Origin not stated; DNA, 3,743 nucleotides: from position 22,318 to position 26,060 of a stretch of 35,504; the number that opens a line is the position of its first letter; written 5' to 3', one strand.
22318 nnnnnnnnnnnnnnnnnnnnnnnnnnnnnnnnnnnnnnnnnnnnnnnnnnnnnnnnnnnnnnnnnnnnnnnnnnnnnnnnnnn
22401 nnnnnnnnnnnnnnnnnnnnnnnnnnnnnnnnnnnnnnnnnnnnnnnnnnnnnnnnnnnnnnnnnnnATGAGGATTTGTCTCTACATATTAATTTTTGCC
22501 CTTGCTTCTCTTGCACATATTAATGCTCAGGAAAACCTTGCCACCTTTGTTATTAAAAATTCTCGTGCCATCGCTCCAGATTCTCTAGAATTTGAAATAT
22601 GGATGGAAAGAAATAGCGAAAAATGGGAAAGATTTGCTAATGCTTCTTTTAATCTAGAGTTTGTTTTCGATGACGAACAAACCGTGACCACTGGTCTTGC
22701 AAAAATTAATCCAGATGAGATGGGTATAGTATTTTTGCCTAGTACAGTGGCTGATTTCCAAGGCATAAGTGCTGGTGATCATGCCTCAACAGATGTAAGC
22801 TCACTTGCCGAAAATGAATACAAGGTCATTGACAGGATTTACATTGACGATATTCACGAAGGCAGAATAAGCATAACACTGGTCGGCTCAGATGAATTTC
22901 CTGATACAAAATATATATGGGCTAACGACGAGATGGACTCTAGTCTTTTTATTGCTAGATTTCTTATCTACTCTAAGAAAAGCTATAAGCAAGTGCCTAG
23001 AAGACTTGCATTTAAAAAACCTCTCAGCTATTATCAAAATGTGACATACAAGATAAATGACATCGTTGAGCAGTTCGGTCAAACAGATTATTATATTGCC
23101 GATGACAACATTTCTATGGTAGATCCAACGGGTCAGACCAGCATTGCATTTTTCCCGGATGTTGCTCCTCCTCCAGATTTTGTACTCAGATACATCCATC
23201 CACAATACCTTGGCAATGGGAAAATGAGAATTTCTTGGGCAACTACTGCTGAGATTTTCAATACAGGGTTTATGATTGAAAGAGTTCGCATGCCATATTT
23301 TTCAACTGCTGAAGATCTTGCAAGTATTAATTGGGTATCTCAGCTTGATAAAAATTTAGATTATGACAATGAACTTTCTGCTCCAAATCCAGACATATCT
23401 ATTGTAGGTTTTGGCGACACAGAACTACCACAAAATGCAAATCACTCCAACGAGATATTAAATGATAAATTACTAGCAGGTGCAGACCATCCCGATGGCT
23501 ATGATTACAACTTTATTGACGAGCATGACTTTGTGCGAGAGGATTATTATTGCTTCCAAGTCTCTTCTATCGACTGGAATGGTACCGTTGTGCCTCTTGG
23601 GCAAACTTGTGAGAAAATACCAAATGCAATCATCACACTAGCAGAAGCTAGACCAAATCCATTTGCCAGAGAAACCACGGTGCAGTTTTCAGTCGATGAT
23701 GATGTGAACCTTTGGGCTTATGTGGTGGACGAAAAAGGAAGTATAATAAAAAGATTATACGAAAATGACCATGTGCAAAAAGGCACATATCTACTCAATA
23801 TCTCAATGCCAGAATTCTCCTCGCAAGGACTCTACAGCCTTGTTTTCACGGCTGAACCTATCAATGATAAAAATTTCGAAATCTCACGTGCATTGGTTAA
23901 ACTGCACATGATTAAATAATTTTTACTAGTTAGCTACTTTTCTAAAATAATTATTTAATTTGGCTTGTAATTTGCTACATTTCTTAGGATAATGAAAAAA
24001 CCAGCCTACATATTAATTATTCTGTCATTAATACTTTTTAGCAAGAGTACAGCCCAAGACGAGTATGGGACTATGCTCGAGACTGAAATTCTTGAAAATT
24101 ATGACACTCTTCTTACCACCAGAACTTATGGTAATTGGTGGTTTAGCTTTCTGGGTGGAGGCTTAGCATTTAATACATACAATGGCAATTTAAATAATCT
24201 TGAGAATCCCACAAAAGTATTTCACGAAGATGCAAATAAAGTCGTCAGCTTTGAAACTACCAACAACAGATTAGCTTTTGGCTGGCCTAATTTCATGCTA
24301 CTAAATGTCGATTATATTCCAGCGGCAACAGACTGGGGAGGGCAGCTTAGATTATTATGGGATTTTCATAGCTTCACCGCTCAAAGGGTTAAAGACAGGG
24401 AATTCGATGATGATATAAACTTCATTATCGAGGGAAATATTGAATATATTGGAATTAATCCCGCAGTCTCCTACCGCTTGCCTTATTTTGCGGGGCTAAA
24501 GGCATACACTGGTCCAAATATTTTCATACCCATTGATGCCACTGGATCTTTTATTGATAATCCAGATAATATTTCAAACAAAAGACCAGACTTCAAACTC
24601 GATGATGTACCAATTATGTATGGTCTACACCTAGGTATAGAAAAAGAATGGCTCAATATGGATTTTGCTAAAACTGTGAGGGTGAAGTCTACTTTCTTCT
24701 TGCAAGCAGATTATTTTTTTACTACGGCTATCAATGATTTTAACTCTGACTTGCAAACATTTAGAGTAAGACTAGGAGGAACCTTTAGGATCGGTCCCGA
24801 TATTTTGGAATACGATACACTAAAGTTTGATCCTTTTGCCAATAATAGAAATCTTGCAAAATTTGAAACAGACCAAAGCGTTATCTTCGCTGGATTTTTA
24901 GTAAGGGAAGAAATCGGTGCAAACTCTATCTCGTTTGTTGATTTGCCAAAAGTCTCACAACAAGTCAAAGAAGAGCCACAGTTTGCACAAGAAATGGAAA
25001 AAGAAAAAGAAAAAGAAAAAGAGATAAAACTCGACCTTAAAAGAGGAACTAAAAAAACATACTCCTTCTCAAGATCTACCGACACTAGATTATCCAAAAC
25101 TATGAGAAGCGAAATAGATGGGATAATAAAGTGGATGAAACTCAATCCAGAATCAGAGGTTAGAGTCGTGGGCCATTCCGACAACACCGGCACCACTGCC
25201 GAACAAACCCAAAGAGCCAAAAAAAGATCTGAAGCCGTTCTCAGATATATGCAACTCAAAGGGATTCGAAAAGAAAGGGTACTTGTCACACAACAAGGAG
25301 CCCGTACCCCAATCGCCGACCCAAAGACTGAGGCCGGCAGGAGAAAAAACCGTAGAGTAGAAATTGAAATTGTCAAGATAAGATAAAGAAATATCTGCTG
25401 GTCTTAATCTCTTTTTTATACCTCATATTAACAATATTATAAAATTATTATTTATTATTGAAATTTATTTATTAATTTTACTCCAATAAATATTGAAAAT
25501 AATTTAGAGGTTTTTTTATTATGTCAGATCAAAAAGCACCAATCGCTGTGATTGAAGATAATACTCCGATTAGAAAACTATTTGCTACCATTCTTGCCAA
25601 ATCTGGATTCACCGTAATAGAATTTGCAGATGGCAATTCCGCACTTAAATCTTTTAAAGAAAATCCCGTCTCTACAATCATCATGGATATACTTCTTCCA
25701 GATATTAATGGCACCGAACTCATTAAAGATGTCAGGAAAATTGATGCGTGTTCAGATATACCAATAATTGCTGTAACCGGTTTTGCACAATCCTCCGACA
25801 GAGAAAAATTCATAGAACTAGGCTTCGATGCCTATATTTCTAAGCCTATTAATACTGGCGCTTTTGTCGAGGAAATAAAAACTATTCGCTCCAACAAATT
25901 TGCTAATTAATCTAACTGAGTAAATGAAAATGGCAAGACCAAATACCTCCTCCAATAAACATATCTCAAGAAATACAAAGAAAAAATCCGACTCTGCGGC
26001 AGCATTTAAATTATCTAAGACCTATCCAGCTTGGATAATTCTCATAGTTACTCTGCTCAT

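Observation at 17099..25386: Four-gene secreted-protein/OmpA cluster: candidate uncharacterised cell-surface assembly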

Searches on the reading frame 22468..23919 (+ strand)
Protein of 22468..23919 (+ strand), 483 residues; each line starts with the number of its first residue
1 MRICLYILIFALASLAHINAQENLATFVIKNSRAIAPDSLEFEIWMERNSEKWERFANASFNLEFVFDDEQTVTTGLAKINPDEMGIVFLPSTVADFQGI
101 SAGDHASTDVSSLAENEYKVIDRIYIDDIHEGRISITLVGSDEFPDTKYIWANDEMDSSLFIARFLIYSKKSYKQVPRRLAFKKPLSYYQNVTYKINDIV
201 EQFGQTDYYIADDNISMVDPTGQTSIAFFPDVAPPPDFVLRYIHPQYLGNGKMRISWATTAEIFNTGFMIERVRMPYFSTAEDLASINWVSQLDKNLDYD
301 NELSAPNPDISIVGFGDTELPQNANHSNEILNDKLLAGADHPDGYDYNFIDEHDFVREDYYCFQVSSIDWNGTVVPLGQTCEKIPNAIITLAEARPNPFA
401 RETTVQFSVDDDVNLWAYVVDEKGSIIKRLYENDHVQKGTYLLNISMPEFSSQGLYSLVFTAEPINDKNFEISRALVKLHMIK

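Call 3: search_protein_families(library=pfam, proteins=[window:22468-23919:+], max_evalue=1)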
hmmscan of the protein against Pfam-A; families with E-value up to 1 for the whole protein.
window:22468-23919:+ (483 aa): 0 families

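Call 4: search_protein_families(library=ncbifam, proteins=[window:22468-23919:+], max_evalue=1)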
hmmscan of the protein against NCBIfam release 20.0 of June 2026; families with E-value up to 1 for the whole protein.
window:22468-23919:+ (483 aa): 0 families

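Call 8: search_solved_structures(query=window:22468-23919:+, max_evalue=10)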
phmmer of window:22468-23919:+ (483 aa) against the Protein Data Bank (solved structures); distinct sequences matched with E-value up to 10: 1.
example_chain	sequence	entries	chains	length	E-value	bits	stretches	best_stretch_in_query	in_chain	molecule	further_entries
6s67_A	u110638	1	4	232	0.98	11.5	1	370-444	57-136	Aequorea cf. australis fluorescent protein 1 (AausFP1)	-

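Call 63: search_protein_families(library=pfam, alignment_id=A12, max_evalue=10)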
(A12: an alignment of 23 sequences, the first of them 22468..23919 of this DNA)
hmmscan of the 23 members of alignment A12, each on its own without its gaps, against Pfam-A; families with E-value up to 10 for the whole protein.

A. member 1, window:22468-23919:+ (483 aa): 0 families

B. families by the number of members that match (of 23 scanned): 5 families
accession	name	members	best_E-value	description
PF18962.6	Por_Secre_tail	13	0.00028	Secretion system C-terminal sorting domain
PF01835.25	MG2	2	0.067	MG2 domain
PF18590.6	IMP2_N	1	0.012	Immune Mapped Protein 2 (IMP2) N-terminal domain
PF20018.4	VMAP-M14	1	0.077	vWA-MoxR associated protein middle region (VMAP-M) 14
PF12812.13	PDZ_1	1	0.14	PDZ-like domain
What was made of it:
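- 22468..23919 (+): P3, a 483-aa secreted protein whose start overlaps the P2 stop (ATGA). Unmatched N-terminal domain (aa ~22-230), an Ig/FN3-like middle, and a divergent T9SS type-A CTD-like tail (aa ~396-483, nt 23653-23916). PF18962 hits 13 of 23 orthologues at E<=10, best 2.8e-4 (call 63).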

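Call 66: search_solved_structures(query=A12, max_evalue=10)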
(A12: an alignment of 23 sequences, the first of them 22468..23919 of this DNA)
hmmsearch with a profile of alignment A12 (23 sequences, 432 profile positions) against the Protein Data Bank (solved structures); distinct sequences matched with E-value up to 10: 0.

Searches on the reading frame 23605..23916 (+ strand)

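Call 39: search_protein_families(library=ncbifam, proteins=[window:23605-23916:+], max_evalue=10)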
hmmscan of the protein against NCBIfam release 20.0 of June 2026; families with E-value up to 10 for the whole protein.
window:23605-23916:+ (104 aa): 1 family
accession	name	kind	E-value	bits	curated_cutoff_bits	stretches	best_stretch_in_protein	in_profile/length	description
TIGR04183.1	Por_Secre_tail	domain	0.035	14.1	23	1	17-81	3-58/72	T9SS type A sorting domain-containing protein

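Call 40: search_protein_families(library=pfam, proteins=[window:23605-23916:+], max_evalue=10)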
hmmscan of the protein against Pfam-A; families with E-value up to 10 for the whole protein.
window:23605-23916:+ (104 aa): 2 families
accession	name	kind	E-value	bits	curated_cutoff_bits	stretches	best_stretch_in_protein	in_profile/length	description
PF18962.6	Por_Secre_tail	-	0.059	14.1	27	1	17-84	3-65/75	Secretion system C-terminal sorting domain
PF01835.25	MG2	-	0.094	13.5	32.8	1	33-90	33-89/96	MG2 domain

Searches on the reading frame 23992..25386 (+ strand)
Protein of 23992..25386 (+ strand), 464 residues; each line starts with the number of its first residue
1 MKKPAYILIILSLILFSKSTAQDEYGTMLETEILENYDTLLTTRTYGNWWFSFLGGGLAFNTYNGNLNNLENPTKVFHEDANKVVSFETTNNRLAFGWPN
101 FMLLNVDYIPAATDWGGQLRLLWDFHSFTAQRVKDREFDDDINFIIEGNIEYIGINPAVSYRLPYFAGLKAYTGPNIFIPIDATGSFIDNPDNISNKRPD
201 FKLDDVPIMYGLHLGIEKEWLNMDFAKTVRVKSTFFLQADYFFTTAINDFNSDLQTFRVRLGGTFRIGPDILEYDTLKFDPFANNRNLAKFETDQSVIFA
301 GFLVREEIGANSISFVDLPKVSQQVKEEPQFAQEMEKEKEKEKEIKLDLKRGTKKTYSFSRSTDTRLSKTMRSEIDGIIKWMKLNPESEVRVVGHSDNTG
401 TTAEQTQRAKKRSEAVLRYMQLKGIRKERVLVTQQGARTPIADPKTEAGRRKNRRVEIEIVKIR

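Call 3: search_protein_families(library=pfam, proteins=[window:23992-25386:+], max_evalue=1)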
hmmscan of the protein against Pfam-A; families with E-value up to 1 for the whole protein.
window:23992-25386:+ (464 aa): 1 family
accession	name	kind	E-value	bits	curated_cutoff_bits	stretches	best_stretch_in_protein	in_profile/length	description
PF00691.25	OmpA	-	6.5e-17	62.1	27.2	1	364-454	6-98/98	OmpA family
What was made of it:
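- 23992..25386 (+): P4, a 464-aa OmpA-type protein: signal peptide, outer-membrane beta-barrel (aa ~22-300), charged linker, and OmpA_C peptidoglycan-binding domain (aa 364-454, nt 25081-25353). PF00691 at 62.1 bits (call 3).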

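Call 4: search_protein_families(library=ncbifam, proteins=[window:23992-25386:+], max_evalue=1)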
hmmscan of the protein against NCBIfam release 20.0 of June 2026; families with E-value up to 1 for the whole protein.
window:23992-25386:+ (464 aa): 36 families (the best 25 are shown)
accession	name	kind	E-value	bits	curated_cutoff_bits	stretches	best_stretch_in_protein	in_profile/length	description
NF053611.1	YiaD_Gzip_OmpA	equivalog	6.7e-23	81.5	175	1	333-460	85-206/206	YiaD family glycine zipper/OmpA-like lipoprotein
NF045787.1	OmpABordt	equivalog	2e-17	63.5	200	1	373-462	102-191/194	outer membrane protein OmpA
NF053612.1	anchor_PA1041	equivalog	1.1e-16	61.5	250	1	334-460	112-235/236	PA1041 family peptidoglycan-binding anchor lipoprotein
NF053585.1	OMP_LP_YfiB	equivalog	8e-15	55.1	128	1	364-460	64-160/163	outer membrane lipoprotein YfiB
TIGR03350.1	type_VI_ompA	equivalog_domain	1.8e-13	50.6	139.8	1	360-460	34-137/137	type VI secretion system protein TssL, long form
TIGR02802.1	Pal_lipo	equivalog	1.6e-12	47.4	125.35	1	365-459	9-103/104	peptidoglycan-associated lipoprotein Pal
NF053613.1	OMP_toxin_LptF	equivalog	2.9e-12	46.8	400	1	365-460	150-245/256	lipotoxin F family OmpA-related lipoprotein LptF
NF005999.0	PRK08126.1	subfamily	1.4e-10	40.5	571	1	388-461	354-431/432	hypothetical protein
NF047620.1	FlgprotMotYVib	equivalog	1.5e-10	41.2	400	1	364-460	169-266/271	flagellar protein MotY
NF007804.1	PRK10510.1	equivalog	5.4e-10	39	307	1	372-460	128-216/219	OmpA family lipoprotein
NF006541.1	PRK09038.1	equivalog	8.4e-10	38.7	283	1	362-461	147-249/253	flagellar motor protein MotD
NF053607.1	CHU_0125_OmpA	equivalog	1.1e-09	37.3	620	1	373-462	548-638/639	CHU_0125 family OmpA-like outer membrane integrity protein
NF038224.1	OmpA_like_CmpA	equivalog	1.7e-09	37.6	300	1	365-461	119-215/233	C-OmpA-like family protein CmpA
NF008067.1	PRK10802.1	equivalog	2.2e-08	34.1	261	1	367-456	78-167/171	peptidoglycan-associated lipoprotein Pal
TIGR03789.1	pdsO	hypoth_equivalog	6.2e-08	32.6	152.2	1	323-459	109-242/243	sortase-associated OmpA-like protein PdsO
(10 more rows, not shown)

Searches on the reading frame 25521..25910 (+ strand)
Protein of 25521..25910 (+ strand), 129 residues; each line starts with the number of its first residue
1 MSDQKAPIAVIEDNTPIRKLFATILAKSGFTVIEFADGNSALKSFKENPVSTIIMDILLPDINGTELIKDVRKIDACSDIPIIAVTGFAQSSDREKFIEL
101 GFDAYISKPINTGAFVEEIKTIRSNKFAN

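Call 3: search_protein_families(library=pfam, proteins=[window:25521-25910:+], max_evalue=1)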
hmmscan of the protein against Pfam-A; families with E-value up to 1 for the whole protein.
window:25521-25910:+ (129 aa): 4 families
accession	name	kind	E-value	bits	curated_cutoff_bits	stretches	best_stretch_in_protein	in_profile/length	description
PF00072.30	Response_reg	-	3.8e-25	88.7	30.2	1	8-119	1-110/111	Response regulator receiver domain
PF23198.2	PDE8A_N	-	0.01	16.2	29.6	1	22-124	27-133/147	PDE8A-like, N-terminal domain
PF05690.20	ThiG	-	0.013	15.3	23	1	22-106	116-202/247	Thiazole biosynthesis protein ThiG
PF00164.32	Ribosom_S12_S23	-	0.15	12.2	22.3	1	13-53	29-69/110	Ribosomal protein S12/S23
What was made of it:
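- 25521..25910 (+): Single-domain CheY-type response regulator, co-conserved with the cluster in layouts (a) and (b) and absent in layout (c). PF00072 at 88.7 bits (call 3).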
